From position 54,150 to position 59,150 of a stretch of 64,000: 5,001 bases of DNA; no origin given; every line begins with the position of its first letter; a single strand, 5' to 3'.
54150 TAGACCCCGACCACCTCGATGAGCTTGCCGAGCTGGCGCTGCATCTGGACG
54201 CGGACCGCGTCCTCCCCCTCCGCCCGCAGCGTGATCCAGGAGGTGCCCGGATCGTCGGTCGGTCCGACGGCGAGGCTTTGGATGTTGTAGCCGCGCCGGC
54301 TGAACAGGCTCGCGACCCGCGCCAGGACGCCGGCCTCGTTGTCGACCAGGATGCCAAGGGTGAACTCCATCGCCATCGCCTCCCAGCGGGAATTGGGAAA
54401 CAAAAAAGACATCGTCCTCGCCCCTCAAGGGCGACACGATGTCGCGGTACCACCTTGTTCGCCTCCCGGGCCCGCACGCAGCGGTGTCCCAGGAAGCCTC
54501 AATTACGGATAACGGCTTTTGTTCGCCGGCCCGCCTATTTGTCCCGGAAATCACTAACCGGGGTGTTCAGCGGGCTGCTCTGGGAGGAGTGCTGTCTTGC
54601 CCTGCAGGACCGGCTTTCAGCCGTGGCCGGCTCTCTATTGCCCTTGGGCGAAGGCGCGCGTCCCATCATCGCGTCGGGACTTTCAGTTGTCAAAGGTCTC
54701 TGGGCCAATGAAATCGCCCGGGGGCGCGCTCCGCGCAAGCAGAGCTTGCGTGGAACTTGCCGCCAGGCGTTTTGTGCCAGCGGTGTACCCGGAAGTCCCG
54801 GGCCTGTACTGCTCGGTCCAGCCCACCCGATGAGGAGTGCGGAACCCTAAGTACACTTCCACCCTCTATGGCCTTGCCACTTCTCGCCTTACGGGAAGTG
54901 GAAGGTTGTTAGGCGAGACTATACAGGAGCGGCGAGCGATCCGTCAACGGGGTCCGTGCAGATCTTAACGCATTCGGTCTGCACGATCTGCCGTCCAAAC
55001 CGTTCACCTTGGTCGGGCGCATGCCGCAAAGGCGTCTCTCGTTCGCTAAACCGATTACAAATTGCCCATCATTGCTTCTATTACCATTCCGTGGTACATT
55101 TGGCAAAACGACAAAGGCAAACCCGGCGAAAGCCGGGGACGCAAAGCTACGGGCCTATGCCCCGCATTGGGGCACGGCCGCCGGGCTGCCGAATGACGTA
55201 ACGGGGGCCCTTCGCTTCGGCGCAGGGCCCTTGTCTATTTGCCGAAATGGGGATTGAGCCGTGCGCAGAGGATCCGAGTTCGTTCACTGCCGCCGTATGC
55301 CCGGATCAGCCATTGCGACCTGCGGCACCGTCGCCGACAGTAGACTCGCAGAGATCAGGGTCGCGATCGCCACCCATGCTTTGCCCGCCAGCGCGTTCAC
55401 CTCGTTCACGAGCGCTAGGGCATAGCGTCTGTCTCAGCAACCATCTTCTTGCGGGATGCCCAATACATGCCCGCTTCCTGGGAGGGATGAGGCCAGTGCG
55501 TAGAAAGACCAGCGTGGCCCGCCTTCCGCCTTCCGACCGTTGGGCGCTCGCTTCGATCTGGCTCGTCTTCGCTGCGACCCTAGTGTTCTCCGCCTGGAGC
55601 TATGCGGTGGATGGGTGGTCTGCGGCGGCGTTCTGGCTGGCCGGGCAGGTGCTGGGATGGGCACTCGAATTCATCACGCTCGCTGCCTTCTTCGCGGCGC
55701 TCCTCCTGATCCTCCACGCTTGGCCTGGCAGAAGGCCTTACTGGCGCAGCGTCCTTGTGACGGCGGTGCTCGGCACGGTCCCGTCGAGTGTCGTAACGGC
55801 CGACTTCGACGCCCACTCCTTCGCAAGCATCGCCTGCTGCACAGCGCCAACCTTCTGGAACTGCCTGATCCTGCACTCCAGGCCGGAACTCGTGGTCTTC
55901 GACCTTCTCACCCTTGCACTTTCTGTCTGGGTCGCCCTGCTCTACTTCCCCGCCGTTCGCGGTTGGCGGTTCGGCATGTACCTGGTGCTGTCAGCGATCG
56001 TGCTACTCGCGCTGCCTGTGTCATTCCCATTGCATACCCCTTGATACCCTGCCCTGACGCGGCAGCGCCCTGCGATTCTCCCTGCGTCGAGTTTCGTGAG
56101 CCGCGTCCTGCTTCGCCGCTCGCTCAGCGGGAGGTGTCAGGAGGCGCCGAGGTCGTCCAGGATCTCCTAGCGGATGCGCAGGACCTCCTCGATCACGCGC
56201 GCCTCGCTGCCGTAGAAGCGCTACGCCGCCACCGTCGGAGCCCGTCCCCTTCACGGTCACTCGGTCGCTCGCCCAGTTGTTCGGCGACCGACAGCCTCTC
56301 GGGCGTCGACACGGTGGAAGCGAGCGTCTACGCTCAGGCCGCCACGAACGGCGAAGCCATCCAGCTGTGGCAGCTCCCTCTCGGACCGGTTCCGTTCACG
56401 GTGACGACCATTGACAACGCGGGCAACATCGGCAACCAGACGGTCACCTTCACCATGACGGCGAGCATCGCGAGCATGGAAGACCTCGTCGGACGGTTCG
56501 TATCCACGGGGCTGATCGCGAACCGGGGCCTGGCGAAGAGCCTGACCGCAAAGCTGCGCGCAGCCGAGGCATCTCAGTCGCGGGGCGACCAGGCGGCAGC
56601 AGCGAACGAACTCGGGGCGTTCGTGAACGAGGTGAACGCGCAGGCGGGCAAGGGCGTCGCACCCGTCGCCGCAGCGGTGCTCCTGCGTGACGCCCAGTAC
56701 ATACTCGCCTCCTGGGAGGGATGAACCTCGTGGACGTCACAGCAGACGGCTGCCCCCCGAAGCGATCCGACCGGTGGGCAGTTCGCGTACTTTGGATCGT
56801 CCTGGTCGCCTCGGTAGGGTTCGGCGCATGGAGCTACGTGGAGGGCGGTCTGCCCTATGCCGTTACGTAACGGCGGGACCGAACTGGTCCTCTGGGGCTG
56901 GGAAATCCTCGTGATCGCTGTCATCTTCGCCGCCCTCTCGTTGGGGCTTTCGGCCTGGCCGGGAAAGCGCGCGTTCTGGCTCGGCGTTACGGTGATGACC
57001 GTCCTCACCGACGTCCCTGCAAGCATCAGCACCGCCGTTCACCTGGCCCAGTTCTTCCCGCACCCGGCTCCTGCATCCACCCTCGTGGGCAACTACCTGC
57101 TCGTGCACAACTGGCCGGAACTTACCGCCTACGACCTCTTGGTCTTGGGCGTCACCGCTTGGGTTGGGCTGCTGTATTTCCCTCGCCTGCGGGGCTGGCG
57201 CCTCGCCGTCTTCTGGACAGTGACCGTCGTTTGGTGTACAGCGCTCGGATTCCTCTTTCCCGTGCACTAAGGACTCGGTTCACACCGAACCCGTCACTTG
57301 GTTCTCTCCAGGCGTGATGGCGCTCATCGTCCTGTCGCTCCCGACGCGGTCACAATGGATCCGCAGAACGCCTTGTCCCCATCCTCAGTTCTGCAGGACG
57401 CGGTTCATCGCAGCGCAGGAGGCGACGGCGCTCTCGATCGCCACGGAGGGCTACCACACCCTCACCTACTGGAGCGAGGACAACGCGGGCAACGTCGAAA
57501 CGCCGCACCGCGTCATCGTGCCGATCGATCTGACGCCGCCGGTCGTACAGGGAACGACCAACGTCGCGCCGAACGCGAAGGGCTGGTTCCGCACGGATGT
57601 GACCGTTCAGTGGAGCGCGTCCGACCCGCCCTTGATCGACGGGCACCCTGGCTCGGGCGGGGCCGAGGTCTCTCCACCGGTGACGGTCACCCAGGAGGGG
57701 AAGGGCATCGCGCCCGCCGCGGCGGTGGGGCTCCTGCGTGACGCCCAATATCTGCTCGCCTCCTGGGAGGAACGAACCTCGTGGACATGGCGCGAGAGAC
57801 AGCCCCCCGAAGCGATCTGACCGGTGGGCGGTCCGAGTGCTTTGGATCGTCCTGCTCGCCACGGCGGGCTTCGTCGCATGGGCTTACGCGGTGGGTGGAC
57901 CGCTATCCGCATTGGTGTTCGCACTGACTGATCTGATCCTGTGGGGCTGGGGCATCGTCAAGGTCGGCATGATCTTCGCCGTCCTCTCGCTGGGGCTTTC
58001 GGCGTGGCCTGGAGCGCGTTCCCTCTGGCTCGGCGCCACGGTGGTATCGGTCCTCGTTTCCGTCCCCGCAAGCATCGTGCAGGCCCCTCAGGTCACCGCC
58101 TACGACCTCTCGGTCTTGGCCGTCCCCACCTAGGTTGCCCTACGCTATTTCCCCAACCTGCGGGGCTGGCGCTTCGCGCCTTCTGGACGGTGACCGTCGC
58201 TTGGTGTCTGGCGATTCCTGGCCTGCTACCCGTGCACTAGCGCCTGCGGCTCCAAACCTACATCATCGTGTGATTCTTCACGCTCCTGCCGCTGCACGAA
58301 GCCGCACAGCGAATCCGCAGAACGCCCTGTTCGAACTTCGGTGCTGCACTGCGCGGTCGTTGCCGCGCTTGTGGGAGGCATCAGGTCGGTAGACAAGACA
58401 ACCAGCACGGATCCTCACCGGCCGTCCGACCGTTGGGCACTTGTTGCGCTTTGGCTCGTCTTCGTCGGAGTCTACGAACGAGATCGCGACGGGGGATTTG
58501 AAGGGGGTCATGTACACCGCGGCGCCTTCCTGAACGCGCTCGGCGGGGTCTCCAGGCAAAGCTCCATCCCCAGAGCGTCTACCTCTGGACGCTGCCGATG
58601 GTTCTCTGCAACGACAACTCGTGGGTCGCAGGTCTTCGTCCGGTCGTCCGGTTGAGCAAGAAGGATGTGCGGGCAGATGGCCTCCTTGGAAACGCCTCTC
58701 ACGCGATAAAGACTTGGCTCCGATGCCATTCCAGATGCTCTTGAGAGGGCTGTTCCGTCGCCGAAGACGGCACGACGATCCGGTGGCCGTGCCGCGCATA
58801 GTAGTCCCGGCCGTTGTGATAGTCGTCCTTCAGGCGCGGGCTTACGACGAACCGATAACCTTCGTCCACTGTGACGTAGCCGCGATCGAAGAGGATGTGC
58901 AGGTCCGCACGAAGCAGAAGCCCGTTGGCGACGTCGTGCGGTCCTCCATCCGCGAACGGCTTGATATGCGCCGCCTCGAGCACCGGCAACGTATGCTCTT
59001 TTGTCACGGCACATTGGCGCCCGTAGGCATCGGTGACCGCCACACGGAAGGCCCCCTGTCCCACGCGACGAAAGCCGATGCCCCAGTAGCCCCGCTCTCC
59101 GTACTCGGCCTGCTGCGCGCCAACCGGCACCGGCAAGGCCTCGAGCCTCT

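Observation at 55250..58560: Degenerate tandem array of [Ig-like/helical-domain ORF fragment + small membrane protein] cassettes with a conserved coupling junction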

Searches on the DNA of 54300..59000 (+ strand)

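Call 8: search_rna_families(source=window, start=54300, end=59000, threshold=evalue, max_evalue=1, show_alignments=2)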
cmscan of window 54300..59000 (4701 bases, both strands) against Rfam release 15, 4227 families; matches with E-value up to 1: 3.
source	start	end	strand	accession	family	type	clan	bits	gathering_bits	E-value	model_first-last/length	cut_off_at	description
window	55107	55194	+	RF03167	c-di-GMP-I-GGC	Cis-reg; riboswitch;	CL00126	79.6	59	2e-18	1-80/80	no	c-di-GMP-I-GGC riboswitch aptamer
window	54424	54678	-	RF00230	T-box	Cis-reg; leader;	-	57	93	6.8e-11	1-219/219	no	T-box leader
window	54759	54861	-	RF00442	Guanidine-I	Cis-reg; riboswitch;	-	53.8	63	6.5e-08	1-107/107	no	Guanidine-I riboswitch aptamer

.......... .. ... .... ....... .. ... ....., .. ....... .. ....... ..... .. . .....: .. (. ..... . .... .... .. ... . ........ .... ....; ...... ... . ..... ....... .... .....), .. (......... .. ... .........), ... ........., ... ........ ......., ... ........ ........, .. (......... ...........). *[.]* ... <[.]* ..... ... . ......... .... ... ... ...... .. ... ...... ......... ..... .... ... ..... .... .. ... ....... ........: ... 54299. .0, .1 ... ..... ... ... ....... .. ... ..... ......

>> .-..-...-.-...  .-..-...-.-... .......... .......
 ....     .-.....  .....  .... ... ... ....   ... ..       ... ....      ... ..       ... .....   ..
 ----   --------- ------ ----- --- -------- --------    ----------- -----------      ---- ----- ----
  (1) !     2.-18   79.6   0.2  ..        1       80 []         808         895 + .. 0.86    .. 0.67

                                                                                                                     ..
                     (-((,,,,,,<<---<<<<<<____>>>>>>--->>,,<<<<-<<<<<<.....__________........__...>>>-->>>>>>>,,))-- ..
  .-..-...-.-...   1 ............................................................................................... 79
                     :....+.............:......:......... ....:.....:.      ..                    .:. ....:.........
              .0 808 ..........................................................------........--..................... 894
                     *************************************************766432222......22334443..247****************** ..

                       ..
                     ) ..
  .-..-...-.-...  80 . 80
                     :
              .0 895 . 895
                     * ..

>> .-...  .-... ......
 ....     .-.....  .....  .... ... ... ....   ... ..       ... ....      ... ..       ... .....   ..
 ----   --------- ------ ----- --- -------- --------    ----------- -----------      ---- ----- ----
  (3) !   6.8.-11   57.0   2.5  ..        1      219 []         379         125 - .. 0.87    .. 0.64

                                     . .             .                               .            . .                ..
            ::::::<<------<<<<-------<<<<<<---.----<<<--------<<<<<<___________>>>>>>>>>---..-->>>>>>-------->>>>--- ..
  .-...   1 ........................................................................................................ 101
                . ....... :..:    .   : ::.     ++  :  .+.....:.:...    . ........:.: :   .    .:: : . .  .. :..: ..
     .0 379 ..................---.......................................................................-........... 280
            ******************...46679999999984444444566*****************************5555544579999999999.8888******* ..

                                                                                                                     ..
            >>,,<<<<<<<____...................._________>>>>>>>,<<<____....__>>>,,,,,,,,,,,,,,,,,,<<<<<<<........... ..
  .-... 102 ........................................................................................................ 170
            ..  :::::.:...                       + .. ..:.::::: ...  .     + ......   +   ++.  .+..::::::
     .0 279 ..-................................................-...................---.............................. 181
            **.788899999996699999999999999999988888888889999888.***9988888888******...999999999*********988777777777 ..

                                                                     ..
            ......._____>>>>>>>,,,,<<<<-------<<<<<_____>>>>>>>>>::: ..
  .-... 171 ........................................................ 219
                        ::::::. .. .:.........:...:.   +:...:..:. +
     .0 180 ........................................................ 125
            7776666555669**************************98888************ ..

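Call 42: search_rna_families(sources=[L001, L006, L007, L009, L010, L011], threshold=gathering)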
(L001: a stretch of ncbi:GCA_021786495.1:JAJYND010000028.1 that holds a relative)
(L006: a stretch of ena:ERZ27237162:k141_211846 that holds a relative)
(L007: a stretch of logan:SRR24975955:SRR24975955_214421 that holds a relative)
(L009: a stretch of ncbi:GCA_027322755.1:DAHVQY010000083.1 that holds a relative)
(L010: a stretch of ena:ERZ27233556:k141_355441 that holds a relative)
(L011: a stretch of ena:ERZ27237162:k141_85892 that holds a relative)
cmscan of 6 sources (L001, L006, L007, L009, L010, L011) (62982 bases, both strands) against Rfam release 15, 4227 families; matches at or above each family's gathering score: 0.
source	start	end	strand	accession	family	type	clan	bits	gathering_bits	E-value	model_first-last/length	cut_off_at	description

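Call 92: search_rna_families(source=window, start=54700, end=54960, threshold=evalue, max_evalue=1, show_alignments=1)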
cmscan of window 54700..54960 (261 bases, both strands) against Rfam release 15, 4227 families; matches with E-value up to 1: 1.
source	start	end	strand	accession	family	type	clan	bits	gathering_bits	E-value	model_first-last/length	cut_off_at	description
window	54759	54861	-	RF00442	Guanidine-I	Cis-reg; riboswitch;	-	53.8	63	3.6e-09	1-107/107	no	Guanidine-I riboswitch aptamer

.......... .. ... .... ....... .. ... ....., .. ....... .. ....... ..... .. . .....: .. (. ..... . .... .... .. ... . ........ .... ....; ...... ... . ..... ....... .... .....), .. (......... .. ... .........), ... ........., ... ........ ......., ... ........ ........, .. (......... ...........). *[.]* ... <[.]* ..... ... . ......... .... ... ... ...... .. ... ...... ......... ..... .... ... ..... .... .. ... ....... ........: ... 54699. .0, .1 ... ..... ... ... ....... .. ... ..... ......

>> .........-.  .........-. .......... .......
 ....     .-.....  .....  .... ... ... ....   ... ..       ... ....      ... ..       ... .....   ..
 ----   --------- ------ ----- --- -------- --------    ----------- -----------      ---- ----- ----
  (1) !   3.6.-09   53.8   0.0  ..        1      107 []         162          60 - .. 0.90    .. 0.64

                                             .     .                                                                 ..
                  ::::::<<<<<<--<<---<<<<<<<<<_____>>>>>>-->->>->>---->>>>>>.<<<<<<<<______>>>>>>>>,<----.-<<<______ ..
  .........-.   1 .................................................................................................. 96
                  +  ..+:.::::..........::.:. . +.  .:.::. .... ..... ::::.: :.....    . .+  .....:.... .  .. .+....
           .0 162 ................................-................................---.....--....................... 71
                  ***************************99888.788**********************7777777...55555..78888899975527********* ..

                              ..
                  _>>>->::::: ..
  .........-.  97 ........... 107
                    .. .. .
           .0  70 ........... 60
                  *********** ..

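Call 96: search_rna_families(source=L094, threshold=evalue, max_evalue=0.1)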
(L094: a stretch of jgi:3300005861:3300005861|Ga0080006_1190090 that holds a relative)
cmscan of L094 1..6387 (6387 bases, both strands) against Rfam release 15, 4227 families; matches with E-value up to 0.1: 1.
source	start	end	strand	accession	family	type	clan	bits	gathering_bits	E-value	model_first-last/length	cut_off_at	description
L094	744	831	+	RF01051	c-di-GMP-I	Cis-reg; riboswitch;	CL00126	77.3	35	1.9e-14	1-87/87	no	c-di-GMP-I riboswitch aptamer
